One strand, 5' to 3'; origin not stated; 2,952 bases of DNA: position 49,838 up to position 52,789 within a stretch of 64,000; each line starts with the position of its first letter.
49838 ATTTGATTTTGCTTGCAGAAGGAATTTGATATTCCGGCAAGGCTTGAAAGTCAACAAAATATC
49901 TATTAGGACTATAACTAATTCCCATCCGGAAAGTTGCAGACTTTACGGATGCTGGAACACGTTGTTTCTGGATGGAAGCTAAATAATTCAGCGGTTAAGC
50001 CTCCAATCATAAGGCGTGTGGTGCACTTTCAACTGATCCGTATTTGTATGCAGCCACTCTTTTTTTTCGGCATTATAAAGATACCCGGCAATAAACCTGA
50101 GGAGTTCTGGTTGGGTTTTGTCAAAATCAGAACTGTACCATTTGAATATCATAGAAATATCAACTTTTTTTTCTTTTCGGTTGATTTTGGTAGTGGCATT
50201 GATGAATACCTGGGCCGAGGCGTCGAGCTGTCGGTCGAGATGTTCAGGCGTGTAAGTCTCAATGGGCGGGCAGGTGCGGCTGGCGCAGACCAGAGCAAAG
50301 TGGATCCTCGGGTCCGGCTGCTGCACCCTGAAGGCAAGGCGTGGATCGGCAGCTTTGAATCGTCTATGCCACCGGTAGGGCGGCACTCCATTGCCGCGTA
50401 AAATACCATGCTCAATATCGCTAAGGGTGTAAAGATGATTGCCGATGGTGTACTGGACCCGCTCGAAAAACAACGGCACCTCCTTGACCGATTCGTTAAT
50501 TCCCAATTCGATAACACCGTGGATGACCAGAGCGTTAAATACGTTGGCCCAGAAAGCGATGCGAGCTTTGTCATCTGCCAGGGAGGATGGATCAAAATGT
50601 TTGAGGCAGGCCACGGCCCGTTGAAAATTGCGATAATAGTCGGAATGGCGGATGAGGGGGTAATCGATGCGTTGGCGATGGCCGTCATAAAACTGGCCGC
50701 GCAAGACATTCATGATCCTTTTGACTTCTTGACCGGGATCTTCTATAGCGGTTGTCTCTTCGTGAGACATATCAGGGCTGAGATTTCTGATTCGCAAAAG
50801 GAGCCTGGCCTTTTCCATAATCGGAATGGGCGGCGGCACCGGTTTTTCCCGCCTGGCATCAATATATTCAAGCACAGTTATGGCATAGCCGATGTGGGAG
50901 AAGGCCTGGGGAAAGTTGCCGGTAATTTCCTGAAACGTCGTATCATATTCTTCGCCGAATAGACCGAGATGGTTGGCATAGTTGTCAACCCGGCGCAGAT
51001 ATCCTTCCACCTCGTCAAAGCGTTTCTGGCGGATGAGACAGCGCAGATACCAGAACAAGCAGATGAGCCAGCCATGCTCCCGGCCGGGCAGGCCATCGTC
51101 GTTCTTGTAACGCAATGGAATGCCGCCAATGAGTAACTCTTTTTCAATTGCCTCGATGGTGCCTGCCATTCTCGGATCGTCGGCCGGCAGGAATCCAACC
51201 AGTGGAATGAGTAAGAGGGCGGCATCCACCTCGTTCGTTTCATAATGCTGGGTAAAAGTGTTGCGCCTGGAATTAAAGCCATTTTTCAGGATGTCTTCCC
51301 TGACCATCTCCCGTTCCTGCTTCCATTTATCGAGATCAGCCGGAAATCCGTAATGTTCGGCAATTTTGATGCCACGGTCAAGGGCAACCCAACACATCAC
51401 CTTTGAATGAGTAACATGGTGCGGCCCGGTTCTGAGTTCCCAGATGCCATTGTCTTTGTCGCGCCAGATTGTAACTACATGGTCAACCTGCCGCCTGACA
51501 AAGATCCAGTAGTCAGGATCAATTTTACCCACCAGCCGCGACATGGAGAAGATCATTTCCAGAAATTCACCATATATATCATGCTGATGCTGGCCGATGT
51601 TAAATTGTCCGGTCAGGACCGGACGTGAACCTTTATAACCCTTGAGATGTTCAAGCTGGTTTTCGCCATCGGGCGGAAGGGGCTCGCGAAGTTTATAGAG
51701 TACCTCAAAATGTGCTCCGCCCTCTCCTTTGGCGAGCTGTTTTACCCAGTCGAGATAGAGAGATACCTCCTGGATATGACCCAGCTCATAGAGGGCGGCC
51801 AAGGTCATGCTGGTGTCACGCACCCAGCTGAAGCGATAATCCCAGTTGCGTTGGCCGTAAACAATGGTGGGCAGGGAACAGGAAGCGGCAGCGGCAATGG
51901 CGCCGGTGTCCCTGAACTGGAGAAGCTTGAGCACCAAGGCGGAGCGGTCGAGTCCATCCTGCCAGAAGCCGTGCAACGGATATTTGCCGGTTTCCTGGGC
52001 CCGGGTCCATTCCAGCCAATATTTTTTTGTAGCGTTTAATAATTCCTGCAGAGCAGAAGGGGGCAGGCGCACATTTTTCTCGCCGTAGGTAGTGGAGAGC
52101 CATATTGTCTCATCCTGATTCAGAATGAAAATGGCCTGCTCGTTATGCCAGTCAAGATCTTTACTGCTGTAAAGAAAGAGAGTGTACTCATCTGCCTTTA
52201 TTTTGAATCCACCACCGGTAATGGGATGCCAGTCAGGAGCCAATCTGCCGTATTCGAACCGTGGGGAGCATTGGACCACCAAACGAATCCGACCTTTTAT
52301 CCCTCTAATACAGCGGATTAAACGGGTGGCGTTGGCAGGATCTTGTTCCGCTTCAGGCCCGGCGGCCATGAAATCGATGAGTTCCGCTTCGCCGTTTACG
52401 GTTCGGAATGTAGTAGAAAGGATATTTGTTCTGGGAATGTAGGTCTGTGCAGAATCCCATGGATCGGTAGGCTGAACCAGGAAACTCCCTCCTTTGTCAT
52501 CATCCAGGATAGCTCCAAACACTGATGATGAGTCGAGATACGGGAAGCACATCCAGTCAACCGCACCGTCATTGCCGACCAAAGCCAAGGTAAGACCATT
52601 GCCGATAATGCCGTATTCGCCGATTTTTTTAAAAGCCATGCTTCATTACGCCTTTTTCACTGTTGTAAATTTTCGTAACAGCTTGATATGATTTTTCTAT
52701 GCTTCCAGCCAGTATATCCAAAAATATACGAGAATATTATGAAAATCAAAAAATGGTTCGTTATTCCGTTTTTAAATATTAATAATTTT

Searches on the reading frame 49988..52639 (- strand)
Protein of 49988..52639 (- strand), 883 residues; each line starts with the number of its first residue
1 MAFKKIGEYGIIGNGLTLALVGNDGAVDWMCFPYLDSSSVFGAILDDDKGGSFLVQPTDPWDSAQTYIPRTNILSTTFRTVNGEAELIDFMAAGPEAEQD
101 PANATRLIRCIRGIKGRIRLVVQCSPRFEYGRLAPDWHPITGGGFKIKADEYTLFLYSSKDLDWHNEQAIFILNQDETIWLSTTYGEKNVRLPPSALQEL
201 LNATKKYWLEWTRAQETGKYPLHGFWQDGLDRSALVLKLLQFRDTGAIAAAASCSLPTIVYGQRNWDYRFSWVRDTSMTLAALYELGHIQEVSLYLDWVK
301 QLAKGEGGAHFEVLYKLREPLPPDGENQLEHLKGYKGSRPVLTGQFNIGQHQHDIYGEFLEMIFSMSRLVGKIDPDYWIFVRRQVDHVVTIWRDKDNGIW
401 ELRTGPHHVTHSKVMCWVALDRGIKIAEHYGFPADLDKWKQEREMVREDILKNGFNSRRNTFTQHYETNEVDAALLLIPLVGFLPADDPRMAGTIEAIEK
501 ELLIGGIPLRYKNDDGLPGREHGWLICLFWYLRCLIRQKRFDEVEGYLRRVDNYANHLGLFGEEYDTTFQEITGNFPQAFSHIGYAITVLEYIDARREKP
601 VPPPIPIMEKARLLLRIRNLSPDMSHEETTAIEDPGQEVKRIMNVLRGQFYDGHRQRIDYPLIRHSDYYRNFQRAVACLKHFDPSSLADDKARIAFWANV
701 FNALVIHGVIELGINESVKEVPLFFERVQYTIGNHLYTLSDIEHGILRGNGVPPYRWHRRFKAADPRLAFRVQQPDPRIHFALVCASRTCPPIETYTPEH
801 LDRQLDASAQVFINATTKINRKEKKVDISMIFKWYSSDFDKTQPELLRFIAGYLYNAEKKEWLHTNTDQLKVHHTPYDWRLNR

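Call 95: search_protein_families(library=pfam, proteins=[window:49988-52639:-], max_evalue=0.00001)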
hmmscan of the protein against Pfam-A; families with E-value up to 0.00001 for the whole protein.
window:49988-52639:- (883 aa): 3 families
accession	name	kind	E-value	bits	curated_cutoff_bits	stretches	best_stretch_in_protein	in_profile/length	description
PF00723.27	Glyco_hydro_15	-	2.4e-64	218.2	22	2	233-535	10-329/427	Glycosyl hydrolases family 15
PF04784.19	DUF547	-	1e-37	129.3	27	1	688-813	5-125/125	Protein of unknown function, DUF547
PF19291.4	TREH_N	-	3.8e-16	59.4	23.1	1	6-158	15-155/211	Trehalase-like, N-terminal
